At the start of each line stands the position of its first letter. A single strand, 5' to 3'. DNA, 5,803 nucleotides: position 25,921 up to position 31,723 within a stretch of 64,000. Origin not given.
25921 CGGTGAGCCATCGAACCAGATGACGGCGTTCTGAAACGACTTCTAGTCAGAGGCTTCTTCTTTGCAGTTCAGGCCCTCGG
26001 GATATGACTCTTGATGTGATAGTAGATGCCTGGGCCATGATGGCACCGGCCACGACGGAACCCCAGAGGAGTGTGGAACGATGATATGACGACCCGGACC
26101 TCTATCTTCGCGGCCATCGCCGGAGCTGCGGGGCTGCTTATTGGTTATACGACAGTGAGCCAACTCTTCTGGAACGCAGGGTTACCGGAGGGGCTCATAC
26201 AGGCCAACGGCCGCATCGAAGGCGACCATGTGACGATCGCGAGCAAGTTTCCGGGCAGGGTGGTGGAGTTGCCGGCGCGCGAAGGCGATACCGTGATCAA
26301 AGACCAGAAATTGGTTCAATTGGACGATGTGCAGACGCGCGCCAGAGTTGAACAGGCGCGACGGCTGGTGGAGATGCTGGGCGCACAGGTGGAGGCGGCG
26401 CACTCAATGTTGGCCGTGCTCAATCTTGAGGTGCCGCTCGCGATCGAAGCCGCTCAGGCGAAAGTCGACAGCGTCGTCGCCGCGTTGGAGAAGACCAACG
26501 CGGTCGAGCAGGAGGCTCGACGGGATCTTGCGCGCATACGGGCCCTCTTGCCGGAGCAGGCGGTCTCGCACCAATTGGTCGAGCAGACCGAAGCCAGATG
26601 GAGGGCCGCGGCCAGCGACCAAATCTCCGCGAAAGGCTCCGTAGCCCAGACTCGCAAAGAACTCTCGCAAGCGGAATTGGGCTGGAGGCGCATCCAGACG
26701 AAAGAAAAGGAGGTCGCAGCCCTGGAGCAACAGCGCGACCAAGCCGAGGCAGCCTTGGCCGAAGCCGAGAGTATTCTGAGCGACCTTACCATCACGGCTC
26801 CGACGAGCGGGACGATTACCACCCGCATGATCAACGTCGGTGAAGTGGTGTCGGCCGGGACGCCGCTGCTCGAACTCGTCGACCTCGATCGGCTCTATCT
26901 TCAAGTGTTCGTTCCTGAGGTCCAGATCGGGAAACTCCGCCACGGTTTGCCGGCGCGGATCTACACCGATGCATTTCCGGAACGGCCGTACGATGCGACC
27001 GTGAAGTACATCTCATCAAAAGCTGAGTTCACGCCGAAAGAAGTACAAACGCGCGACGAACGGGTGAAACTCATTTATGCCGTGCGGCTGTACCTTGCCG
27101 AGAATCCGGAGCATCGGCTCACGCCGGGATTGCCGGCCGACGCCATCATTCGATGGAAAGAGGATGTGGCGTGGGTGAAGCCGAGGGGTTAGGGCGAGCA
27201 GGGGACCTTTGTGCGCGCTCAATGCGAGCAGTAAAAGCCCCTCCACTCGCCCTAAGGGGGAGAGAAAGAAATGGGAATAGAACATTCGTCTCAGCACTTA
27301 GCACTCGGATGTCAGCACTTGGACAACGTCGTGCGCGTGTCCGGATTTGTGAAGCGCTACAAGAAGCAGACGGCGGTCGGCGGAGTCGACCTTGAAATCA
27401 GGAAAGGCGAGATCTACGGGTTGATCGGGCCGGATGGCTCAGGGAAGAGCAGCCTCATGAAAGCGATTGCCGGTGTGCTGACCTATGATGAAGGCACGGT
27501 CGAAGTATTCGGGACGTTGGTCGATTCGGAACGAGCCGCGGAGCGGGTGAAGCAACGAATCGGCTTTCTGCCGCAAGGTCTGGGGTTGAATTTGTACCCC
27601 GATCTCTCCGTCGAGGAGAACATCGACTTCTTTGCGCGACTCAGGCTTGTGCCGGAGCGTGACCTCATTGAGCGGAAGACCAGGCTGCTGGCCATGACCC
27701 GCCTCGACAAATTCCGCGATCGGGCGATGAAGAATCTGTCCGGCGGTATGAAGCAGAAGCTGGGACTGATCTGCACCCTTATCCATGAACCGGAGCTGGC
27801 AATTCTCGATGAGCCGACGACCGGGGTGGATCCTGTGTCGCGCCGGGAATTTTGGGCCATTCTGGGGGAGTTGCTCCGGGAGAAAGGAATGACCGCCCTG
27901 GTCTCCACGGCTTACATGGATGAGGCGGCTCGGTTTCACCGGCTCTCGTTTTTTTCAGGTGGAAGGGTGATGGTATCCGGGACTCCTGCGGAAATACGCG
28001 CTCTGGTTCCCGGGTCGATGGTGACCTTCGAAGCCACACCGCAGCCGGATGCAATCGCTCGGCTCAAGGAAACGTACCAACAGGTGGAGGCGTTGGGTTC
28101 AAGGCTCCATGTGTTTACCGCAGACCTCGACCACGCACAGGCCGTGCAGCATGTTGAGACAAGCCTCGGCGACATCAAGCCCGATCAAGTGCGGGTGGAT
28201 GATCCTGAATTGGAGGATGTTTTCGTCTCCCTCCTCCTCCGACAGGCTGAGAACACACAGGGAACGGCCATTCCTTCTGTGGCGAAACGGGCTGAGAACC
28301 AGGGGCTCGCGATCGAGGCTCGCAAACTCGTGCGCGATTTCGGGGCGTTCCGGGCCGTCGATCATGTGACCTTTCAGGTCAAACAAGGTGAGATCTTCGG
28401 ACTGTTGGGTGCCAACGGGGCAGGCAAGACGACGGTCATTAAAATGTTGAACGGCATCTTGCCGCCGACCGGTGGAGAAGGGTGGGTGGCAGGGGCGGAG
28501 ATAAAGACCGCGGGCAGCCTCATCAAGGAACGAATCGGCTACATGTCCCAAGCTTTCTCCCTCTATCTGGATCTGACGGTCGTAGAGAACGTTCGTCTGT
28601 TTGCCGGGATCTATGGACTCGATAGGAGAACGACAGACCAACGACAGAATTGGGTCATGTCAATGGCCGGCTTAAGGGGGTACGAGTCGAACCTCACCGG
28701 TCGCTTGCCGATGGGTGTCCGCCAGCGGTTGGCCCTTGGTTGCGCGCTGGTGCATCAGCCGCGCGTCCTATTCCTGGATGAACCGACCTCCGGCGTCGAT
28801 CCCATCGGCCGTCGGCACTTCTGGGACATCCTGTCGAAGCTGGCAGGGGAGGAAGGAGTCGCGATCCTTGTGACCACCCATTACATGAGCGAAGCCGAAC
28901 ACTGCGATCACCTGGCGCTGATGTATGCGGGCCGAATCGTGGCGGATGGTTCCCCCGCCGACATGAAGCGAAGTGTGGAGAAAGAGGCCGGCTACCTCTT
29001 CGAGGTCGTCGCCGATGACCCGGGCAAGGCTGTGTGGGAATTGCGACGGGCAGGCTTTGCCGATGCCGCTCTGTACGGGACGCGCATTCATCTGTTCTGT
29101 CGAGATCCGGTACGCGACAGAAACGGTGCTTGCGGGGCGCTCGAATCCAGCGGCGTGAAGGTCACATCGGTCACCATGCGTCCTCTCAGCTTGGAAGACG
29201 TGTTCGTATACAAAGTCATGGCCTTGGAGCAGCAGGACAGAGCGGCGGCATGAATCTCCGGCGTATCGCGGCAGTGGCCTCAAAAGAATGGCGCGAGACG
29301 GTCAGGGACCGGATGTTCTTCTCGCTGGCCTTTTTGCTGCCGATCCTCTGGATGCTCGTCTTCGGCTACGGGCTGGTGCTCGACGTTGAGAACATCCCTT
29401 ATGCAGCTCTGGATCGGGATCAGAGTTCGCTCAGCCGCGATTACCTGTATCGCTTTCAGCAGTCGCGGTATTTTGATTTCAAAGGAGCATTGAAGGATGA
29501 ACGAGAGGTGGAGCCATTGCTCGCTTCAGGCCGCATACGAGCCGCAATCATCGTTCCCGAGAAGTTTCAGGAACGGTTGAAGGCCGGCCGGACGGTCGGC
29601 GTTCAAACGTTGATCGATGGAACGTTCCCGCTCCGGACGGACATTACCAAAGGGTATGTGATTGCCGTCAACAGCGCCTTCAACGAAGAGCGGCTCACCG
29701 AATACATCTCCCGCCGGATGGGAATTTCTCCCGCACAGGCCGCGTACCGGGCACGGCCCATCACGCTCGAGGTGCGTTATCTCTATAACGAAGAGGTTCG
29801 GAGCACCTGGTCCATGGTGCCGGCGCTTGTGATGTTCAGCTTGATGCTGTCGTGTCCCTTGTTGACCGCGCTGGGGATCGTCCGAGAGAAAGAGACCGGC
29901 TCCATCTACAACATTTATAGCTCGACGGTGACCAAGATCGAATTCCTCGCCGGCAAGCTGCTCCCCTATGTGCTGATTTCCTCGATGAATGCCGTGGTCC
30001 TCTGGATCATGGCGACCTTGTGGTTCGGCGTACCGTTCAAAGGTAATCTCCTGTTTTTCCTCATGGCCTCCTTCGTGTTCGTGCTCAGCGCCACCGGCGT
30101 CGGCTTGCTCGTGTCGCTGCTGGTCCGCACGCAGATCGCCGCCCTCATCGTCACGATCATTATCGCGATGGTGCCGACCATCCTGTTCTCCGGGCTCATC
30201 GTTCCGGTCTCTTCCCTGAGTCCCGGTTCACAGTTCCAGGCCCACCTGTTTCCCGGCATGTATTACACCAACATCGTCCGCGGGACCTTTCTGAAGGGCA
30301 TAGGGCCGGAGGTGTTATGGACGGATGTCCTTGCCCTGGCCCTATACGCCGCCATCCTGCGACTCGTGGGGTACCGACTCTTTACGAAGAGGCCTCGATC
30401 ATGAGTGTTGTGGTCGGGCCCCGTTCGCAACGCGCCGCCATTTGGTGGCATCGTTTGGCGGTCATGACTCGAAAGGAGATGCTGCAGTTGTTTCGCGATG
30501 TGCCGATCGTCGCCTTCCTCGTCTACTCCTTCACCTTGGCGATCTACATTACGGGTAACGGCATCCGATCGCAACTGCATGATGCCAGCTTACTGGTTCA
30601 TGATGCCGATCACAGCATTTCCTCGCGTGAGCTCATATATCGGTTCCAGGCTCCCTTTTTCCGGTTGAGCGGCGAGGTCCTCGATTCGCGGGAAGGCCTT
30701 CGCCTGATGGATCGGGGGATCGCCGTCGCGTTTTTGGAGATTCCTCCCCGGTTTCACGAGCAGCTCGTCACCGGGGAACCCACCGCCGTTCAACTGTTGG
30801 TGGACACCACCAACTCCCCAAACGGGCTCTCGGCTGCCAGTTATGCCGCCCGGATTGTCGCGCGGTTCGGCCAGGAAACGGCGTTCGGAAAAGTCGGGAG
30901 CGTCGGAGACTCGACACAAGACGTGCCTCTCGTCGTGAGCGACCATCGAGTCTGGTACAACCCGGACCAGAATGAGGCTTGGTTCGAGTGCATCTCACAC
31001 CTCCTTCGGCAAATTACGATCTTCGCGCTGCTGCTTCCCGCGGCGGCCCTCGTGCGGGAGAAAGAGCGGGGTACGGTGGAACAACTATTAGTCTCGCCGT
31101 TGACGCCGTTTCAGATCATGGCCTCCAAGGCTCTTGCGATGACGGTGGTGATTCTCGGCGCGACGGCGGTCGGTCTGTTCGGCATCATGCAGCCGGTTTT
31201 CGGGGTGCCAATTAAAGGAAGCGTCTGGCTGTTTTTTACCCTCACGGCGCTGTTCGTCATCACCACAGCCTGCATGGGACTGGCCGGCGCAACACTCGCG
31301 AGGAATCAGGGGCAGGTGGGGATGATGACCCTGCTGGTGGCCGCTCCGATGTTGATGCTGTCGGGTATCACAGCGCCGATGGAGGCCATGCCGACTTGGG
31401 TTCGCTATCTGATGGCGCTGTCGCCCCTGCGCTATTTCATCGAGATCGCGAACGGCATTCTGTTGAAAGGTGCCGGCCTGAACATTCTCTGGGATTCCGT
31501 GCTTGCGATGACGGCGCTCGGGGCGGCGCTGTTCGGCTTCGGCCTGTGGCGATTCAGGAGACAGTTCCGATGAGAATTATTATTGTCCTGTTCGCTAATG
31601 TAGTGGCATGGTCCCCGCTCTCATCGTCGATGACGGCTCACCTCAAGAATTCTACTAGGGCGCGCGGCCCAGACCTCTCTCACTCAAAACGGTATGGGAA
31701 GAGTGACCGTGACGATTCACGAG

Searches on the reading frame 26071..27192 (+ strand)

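Call 73: search_protein_families(library=pfam, proteins=[window:26071-27192:+], max_evalue=0.00001)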
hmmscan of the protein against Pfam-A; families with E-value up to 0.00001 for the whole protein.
window:26071-27192:+ (373 aa): 4 families
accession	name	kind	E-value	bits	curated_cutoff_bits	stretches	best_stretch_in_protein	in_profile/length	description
PF13437.12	HlyD_3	-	5.6e-22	78.9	22.2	1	240-321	1-83/106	HlyD family secretion protein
PF16576.10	HlyD_D23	-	1.1e-21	77.6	30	1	44-328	7-198/214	Barrel-sandwich domain of CusB or HlyD membrane-fusion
PF13533.13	Biotin_lipoyl_2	-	2.2e-08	34.2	29.8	0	54-85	1-32/32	Biotin-lipoyl like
PF00364.28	Biotin_lipoyl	-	9.4e-06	25.8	22.1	0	237-269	41-73/73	Biotin-requiring enzyme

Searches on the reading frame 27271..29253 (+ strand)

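Call 10: search_protein_families(library=pfam, proteins=[window:27271-29253:+], max_evalue=0.001)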
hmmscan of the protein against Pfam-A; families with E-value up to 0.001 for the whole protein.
window:27271-29253:+ (660 aa): 12 families
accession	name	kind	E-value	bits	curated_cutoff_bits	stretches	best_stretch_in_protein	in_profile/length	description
PF00005.33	ABC_tran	-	3.6e-60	202.9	25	2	38-184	3-137/137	ABC transporter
PF13304.12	AAA_21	-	8.5e-18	65.9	27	1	481-537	240-298/304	AAA domain, putative AbiEii toxin, Type IV TA system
PF13555.12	AAA_29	-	1.1e-08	35.2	27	1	39-71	15-47/61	P-loop containing region of AAA domain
PF13476.12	AAA_23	-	6.9e-08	33.8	27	0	357-394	7-40/201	AAA domain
PF13604.12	AAA_30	-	1.8e-07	31.5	27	0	48-99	20-68/191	AAA domain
PF13732.12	DrrA1-3_C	-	7.8e-07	30.2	27.4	0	560-649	1-81/81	ATP-binding protein DrrA1-3-like, C-terminal domain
PF02463.25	SMC_N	-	1.3e-05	25.1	40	0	47-74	25-52/220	RecF/RecN/SMC N terminal domain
PF13175.12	AAA_15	-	3.9e-05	23.9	32.1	0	50-70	27-47/374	AAA ATPase domain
PF13191.12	AAA_16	-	0.00027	21.9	32.6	0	48-86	26-63/167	AAA ATPase domain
PF01078.27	Mg_chelatase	-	0.00035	20.5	20.3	0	378-413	27-62/207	Magnesium chelatase, subunit ChlI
PF13245.12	AAA_19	-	0.00066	20.3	25.1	0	46-97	11-61/134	AAA domain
PF13558.12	SbcC_Walker_B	-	0.00087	19.9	27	0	458-521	23-88/90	SbcC/RAD50-like, Walker B motif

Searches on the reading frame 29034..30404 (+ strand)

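Call 73: search_protein_families(library=pfam, proteins=[window:29034-30404:+], max_evalue=0.00001)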
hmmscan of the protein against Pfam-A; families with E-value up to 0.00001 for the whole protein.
window:29034-30404:+ (456 aa): 3 families
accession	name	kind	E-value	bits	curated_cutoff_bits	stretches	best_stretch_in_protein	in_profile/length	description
PF12698.13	ABC2_membrane_3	-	1.4e-43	149.8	31.6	1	95-446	7-345/347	ABC-2 family transporter protein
PF01061.29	ABC2_membrane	-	3.8e-20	72.8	26.9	1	258-419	51-210/211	ABC-2 type transporter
PF12679.13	ABC2_membrane_2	-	1.7e-16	60.8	27.2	1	80-453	2-281/283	ABC-2 family transporter protein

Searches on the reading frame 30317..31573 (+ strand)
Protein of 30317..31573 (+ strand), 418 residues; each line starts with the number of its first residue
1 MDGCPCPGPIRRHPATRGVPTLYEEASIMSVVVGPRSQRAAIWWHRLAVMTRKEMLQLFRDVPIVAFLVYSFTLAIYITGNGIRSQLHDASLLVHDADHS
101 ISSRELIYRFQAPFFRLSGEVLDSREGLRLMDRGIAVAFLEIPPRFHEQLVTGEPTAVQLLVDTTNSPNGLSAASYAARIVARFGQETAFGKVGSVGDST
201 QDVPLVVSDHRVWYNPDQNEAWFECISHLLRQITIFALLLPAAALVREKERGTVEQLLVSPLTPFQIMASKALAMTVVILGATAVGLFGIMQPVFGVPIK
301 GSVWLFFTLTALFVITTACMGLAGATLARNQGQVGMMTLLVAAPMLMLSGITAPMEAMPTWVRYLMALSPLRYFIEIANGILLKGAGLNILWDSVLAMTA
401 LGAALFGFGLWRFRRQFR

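Call 10: search_protein_families(library=pfam, proteins=[window:30317-31573:+], max_evalue=0.001)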
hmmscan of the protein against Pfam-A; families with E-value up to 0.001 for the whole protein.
window:30317-31573:+ (418 aa): 3 families
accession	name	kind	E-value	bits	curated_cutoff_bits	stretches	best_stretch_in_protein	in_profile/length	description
PF12698.13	ABC2_membrane_3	-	5.9e-32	111.6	31.6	1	67-410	10-346/347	ABC-2 family transporter protein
PF01061.29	ABC2_membrane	-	3.4e-25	89.3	26.9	1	233-381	59-209/211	ABC-2 type transporter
PF12679.13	ABC2_membrane_2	-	1.8e-12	47.6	27.2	1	233-416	78-281/283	ABC-2 family transporter protein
